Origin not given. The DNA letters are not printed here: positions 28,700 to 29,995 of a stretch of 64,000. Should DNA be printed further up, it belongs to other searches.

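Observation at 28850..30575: Translationally coupled aspartate racemase → ATP-grasp ligase operon (8-nt overlap)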

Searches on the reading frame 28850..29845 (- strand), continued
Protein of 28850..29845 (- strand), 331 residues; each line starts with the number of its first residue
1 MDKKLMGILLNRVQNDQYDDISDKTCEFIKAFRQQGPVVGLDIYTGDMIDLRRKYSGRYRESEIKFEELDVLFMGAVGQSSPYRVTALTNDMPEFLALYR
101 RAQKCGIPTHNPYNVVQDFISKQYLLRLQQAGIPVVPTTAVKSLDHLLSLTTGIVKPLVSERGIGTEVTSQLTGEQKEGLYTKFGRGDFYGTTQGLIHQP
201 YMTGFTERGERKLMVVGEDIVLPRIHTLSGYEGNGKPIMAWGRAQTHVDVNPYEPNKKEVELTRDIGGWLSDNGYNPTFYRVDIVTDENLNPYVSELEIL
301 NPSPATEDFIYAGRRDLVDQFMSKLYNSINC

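Call 36: fold_search(model_id=the predicted structure, library=pdb)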
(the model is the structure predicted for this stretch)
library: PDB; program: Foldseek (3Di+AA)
matches with E <= 10: 1138; with E <= 0.001: 415
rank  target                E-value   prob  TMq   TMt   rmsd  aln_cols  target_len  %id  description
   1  6jil_A                3.7e-15  1.00  0.66  0.72   5.0       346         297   16  Crystal structure of D-cycloserine synthetase DcsG (released 2019-12-18)
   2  6jil_B                1.6e-14  1.00  0.66  0.72   5.1       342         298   15  Crystal structure of D-cycloserine synthetase DcsG (released 2019-12-18)
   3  3vpb_A                4.4e-12  1.00  0.61  0.70   6.1       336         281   13  ArgX from Sulfolobus tokodaii complexed with LysW/Glu/ADP/Mg/Zn/Sulfate (released 2013-02-27)
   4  5k2m_A                6.7e-12  1.00  0.63  0.74   5.6       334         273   16  Bifunctional LysX/ArgX from Thermococcus kodakarensis with LysW-gamma-AAA (released 2016-09-07)
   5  7drp_A                7.1e-12  1.00  0.60  0.63   8.0       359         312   13  Structure of ATP-grasp ligase PsnB complexed with phosphomimetic variant of minimal precursor, Mg, and ADP (released 2021-09-08)
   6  3vpc_C                7.6e-12  1.00  0.61  0.72   4.9       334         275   12  ArgX from Sulfolobus tokodaii complexed with ADP (released 2013-02-27)
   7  7drm_C                7.6e-12  1.00  0.58  0.61   8.0       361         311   13  Structure of ATP-grasp ligase PsnB complexed with minimal precursor, Mg, and ADP (released 2021-09-08)
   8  3vpb_B                8.0e-12  1.00  0.64  0.73   5.2       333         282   13  ArgX from Sulfolobus tokodaii complexed with LysW/Glu/ADP/Mg/Zn/Sulfate (released 2013-02-27)
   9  5zct_C                8.5e-12  1.00  0.60  0.67   7.5       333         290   15  The crystal structure of the poly-alpha-L-glutamate peptides synthetase RimK at 2.05 angstrom resolution. (released 2018-07-25)
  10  7qys_E                1.1e-11  1.00  0.60  0.67   6.9       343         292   15  Crystal structure of RimK from Pseudomonas syringae DC3000 (released 2022-10-05)
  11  2dln                  1.2e-11  1.00  0.57  0.61   6.3       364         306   13  VANCOMYCIN RESISTANCE: STRUCTURE OF D-ALANINE:D-ALANINE LIGASE AT 2.3 ANGSTROMS RESOLUTION (released 1995-11-01)
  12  6dgi_A                1.6e-11  1.00  0.58  0.58   7.6       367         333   13  The crystal structure of D-alanyl-alanine synthetase A from Vibrio cholerae O1 biovar eltor str. N16961 (released 2018-05-30)
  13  7qys_D                1.6e-11  1.00  0.62  0.69   6.7       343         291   14  Crystal structure of RimK from Pseudomonas syringae DC3000 (released 2022-10-05)
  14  7qys_L                1.8e-11  1.00  0.58  0.64   7.4       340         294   16  Crystal structure of RimK from Pseudomonas syringae DC3000 (released 2022-10-05)
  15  5k2m_D                1.9e-11  1.00  0.61  0.72   5.8       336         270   15  Bifunctional LysX/ArgX from Thermococcus kodakarensis with LysW-gamma-AAA (released 2016-09-07)
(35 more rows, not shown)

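Call 41: find_related_loci(query=A3, collection=metagenome_contigs, flank=5000)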
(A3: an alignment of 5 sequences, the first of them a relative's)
Query A3 (342 aa) in metagenome_contigs; peptide patterns used: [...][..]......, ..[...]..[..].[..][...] (x = any residue, [..] = any of these).
600 stretches matched a pattern (row limit reached: there are more); 2 encode a relative of the query (tblastn E <= 1e-3); 2 distinct loci.
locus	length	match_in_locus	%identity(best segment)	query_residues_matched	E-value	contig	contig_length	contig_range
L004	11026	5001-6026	88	1-342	0e+0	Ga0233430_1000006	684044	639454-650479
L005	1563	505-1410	31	2-316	8e-52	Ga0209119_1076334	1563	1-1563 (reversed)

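Call 44: find_encoding_contigs(protein=P0003, flank=6000)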
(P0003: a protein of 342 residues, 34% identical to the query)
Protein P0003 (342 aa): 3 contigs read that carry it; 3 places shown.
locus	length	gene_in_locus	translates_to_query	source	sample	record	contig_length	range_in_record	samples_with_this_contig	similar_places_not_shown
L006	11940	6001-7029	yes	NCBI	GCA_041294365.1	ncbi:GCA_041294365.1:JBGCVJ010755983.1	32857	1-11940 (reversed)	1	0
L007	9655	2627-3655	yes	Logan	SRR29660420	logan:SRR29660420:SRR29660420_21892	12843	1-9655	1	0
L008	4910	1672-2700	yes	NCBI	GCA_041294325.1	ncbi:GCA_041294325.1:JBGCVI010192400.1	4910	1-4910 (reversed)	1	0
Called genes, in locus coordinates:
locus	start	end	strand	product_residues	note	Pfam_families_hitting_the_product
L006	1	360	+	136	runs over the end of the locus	PF01198:Ribosomal_L31e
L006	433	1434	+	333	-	PF08068:DKCLD, PF21238:Pus10_C, PF01509:TruB_N, PF16198:TruB_C_2, PF01472:PUA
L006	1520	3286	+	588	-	-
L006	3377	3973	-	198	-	PF00149:Metallophos, PF12850:Metallophos_2, PF14582:Metallophos_3 (weak)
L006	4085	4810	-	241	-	PF01015:Ribosomal_S3Ae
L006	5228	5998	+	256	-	PF01177:Asp_Glu_race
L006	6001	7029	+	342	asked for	PF02955:GSH-S_ATP (weak)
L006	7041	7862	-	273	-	PF04951:Peptidase_M55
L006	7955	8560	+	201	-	PF11814:DUF3335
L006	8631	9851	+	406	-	-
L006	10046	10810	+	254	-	PF13230:GATase_4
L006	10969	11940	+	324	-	?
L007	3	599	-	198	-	PF00149:Metallophos, PF12850:Metallophos_2, PF14582:Metallophos_3 (weak)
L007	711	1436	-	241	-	PF01015:Ribosomal_S3Ae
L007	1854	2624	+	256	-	PF01177:Asp_Glu_race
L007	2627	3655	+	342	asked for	PF02955:GSH-S_ATP (weak)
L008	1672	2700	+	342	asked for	PF02955:GSH-S_ATP (weak)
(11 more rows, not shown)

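Call 45: find_encoding_contigs(protein=P0005, flank=5000, max_places=3)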
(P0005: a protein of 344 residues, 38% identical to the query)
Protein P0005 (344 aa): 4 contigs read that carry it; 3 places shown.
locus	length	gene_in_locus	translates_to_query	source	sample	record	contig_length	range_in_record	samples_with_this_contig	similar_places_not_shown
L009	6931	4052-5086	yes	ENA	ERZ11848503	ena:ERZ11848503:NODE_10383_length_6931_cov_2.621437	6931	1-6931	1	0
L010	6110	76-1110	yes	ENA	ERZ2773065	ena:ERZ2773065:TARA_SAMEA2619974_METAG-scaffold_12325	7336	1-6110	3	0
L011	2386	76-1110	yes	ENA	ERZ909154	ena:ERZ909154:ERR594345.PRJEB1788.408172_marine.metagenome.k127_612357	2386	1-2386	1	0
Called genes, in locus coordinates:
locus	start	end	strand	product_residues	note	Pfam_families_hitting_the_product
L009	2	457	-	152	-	?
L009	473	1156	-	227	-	PF01015:Ribosomal_S3Ae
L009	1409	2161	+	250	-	PF01177:Asp_Glu_race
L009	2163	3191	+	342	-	-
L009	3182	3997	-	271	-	PF04951:Peptidase_M55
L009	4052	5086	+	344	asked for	-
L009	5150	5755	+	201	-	PF11814:DUF3335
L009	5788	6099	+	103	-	-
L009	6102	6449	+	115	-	-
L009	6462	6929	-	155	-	?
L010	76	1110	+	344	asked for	-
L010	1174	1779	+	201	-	PF11814:DUF3335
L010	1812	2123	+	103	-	-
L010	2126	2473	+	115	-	-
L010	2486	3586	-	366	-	PF00933:Glyco_hydro_3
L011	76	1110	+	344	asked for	-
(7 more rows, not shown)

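Call 46: find_encoding_contigs(protein=P0007, flank=5000, max_places=3)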
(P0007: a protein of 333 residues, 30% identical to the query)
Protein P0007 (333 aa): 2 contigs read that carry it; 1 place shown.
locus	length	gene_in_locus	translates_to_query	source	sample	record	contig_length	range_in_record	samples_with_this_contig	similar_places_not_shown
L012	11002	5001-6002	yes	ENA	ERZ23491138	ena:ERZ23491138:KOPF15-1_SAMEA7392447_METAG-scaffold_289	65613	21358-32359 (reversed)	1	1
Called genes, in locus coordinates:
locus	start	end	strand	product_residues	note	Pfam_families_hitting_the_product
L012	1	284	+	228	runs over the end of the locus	-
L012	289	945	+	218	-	-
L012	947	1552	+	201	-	-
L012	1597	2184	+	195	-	-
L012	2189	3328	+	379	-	-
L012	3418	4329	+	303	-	-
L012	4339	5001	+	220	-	PF01177:Asp_Glu_race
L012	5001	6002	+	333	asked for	-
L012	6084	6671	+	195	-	PF02223:Thymidylate_kin (faint)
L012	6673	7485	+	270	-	PF00303:Thymidylat_synt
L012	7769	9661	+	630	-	PF00204:DNA_gyraseB, PF01751:Toprim, PF16898:TOPRIM_C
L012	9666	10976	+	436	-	PF00521:DNA_topoisoIV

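Call 47: find_encoding_contigs(protein=P0009, flank=5000, max_places=3)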
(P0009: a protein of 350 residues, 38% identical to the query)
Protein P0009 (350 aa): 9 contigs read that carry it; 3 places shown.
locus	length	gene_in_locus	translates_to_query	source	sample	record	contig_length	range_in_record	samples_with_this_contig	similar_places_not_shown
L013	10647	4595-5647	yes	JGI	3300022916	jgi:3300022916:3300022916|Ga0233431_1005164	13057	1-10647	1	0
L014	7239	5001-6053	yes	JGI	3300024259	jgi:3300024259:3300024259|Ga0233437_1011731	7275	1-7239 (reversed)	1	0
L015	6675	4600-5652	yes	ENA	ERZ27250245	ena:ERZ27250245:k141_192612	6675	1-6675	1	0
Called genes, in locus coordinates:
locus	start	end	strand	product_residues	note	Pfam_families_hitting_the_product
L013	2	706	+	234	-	?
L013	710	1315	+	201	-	PF02834:LigT_PEase (faint), PF13563:2_5_RNA_ligase2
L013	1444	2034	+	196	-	-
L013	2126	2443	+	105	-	PF09685:MamF_MmsF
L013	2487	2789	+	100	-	-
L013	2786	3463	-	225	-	PF00270:DEAD, PF04851:ResIII, PF22527:DEXQc_Suv3 (weak)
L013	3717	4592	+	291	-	PF01177:Asp_Glu_race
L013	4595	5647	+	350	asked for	-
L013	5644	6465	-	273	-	PF04951:Peptidase_M55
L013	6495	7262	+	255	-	PF01026:TatD_DNase (faint), PF04909:Amidohydro_2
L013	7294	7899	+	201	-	PF03412:Peptidase_C39 (faint), PF09778:Guanylate_cyc_2, PF11814:DUF3335, PF13529:Peptidase_C39_2 (weak)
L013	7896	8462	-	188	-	PF04252:SFM1-like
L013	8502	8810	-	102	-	PF04014:MazE_antitoxin (weak)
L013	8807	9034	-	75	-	-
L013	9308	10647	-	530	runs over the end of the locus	PF00884:Sulfatase (faint), PF01676:Metalloenzyme, PF06415:iPGM_N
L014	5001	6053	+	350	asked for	-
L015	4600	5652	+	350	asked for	-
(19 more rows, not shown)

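Call 48: find_encoding_contigs(protein=P0010, flank=5000, max_places=3)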
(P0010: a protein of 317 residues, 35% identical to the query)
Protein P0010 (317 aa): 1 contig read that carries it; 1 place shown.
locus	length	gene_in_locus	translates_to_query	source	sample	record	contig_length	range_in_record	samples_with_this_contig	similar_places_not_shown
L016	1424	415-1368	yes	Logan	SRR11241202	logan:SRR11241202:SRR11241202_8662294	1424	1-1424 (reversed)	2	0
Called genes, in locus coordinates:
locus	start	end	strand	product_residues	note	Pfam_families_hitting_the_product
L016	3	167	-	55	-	?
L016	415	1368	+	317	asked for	PF02955:GSH-S_ATP (weak)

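Call 49: find_encoding_contigs(protein=P0013, flank=5000, max_places=2)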
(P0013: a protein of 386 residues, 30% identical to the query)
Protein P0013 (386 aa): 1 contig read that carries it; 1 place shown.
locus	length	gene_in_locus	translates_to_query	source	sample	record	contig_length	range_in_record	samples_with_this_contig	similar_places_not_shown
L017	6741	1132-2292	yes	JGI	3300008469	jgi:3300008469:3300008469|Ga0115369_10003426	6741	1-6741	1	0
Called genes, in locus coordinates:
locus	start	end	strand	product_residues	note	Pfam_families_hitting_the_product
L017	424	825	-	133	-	-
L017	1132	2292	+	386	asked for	-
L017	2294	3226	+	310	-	PF01177:Asp_Glu_race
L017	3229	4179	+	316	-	PF08443:RimK, PF02955:GSH-S_ATP (weak)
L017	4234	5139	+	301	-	PF02016:Peptidase_S66, PF17676:Peptidase_S66C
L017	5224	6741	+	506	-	?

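Call 50: find_encoding_contigs(protein=P0025, flank=5000, max_places=2)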
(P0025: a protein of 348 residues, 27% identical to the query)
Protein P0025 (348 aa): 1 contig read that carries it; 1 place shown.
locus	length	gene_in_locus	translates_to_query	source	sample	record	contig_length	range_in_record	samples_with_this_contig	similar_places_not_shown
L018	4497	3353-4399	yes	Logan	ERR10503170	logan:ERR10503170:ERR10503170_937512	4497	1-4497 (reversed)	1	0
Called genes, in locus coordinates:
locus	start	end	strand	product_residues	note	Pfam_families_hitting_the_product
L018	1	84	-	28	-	?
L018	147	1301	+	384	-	PF04055:Radical_SAM, PF08608:Wyosine_form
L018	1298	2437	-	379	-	PF03435:Sacchrp_dh_NADP, PF16653:Sacchrp_dh_C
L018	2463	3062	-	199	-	PF00149:Metallophos, PF12850:Metallophos_2, PF14582:Metallophos_3 (weak)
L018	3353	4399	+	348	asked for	-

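Call 51: find_encoding_contigs(protein=P0040, flank=5000, max_places=2)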
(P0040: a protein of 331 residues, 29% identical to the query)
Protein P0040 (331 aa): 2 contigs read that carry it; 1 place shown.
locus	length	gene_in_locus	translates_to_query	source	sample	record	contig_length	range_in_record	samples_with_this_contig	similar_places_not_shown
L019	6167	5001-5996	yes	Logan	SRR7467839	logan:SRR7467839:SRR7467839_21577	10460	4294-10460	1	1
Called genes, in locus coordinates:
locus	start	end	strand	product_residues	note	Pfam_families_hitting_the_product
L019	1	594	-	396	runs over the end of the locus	PF01326:PPDK_N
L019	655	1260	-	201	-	PF03412:Peptidase_C39, PF09778:Guanylate_cyc_2, PF11814:DUF3335, PF13529:Peptidase_C39_2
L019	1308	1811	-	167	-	PF00252:Ribosomal_L16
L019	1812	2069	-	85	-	PF01247:Ribosomal_L35Ae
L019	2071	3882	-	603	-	-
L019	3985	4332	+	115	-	-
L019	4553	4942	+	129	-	-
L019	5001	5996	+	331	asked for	PF02955:GSH-S_ATP (weak)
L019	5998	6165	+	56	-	?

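Call 52: find_encoding_contigs(protein=P0050, flank=5000, max_places=2)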
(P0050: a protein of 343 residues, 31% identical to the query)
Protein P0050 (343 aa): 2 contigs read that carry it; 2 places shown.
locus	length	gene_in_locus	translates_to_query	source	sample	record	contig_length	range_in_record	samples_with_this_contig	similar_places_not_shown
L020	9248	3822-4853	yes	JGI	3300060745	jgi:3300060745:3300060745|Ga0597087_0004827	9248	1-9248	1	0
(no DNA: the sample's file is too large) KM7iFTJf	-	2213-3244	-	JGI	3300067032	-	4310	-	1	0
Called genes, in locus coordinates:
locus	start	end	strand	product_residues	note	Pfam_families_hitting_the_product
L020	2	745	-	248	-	?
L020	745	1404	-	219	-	PF01648:ACPS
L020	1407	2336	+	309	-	PF02655:ATP-grasp_3 (weak), PF07478:Dala_Dala_lig_C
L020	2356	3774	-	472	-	-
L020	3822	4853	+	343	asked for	PF02955:GSH-S_ATP (weak)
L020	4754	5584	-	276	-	PF05721:PhyH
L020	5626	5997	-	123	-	PF01609:DDE_Tnp_1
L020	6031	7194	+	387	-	PF03176:MMPL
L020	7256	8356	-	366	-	PF01266:DAO, PF13450:NAD_binding_8 (faint)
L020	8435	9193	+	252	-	PF00702:Hydrolase (weak), PF13344:Hydrolase_6, PF13242:Hydrolase_like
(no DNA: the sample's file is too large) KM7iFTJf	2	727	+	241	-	?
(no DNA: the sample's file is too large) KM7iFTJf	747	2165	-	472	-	-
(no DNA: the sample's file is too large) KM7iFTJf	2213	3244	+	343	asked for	PF02955:GSH-S_ATP (weak)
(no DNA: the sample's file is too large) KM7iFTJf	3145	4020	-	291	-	PF05721:PhyH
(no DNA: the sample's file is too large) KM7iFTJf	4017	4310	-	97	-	?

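Call 60: search_protein_families(library=pfam, proteins=[P0093, P0038, L003:7150-8034:-, L017:3229-4179:+, L017:4234-5139:+, L009:2163-3191:+, L013:6495-7262:+, L004:4141-5001:+, L009:5788-6099:+, L009:6102-6449:+], max_evalue=0.01)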
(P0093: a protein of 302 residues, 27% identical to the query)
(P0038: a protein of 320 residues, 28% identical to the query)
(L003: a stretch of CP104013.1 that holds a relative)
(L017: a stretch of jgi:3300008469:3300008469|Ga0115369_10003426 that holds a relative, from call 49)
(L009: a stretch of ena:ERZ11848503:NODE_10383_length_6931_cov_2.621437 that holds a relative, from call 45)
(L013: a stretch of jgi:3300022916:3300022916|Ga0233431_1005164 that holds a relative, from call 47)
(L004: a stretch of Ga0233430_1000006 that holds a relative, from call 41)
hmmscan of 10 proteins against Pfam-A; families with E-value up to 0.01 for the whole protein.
P0093 (302 aa): 0 families

P0038 (320 aa): 0 families

L003:7150-8034:- (294 aa): 1 family
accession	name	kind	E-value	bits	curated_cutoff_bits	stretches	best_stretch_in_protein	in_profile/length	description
PF01112.23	Asparaginase_2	-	4.6e-77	259.6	27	1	5-286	3-303/309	Asparaginase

L017:3229-4179:+ (316 aa): 2 families
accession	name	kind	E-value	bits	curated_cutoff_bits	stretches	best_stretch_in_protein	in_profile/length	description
PF08443.16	RimK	-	2.4e-08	34.2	21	1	143-283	17-163/188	RimK-like ATP-grasp domain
PF02955.21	GSH-S_ATP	-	2.8e-06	27.3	23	1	145-284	13-160/175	Prokaryotic glutathione synthetase, ATP-grasp domain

L017:4234-5139:+ (301 aa): 2 families
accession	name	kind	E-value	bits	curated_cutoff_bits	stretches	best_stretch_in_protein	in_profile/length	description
PF17676.7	Peptidase_S66C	-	3.4e-27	95.9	23.7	1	178-286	3-120/120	LD-carboxypeptidase C-terminal domain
PF02016.21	Peptidase_S66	-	8.7e-27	94.1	25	1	19-131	1-119/121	LD-carboxypeptidase N-terminal domain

L009:2163-3191:+ (342 aa): 0 families

L013:6495-7262:+ (255 aa): 2 families
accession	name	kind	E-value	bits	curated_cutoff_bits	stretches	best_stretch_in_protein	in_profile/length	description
PF04909.20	Amidohydro_2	-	1.7e-25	90.8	26.4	1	69-254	70-289/289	Amidohydrolase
PF01026.27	TatD_DNase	-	2.2e-05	24.4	27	1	15-235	1-222/253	TatD related DNase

L004:4141-5001:+ (286 aa): 1 family
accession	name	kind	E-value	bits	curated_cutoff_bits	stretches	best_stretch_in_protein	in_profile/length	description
PF01177.27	Asp_Glu_race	-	2e-23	83.7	31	1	14-206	9-204/211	Asp/Glu/Hydantoin racemase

L009:5788-6099:+ (103 aa): 2 families
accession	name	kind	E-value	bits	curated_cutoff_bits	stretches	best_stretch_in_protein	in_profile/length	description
PF02186.21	TFIIE_beta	-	0.0028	18.3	28.1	1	31-82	6-55/66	TFIIE beta subunit core domain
PF07106.19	TBPIP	-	0.0031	17.8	22.8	1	32-88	5-60/62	TBPIP/Hop2 winged helix domain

L009:6102-6449:+ (115 aa): 1 family
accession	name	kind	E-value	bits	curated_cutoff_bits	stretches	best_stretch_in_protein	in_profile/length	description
PF24732.2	ParE_like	-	0.0076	16.7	24.4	0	60-108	25-67/67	ParE-like toxin domain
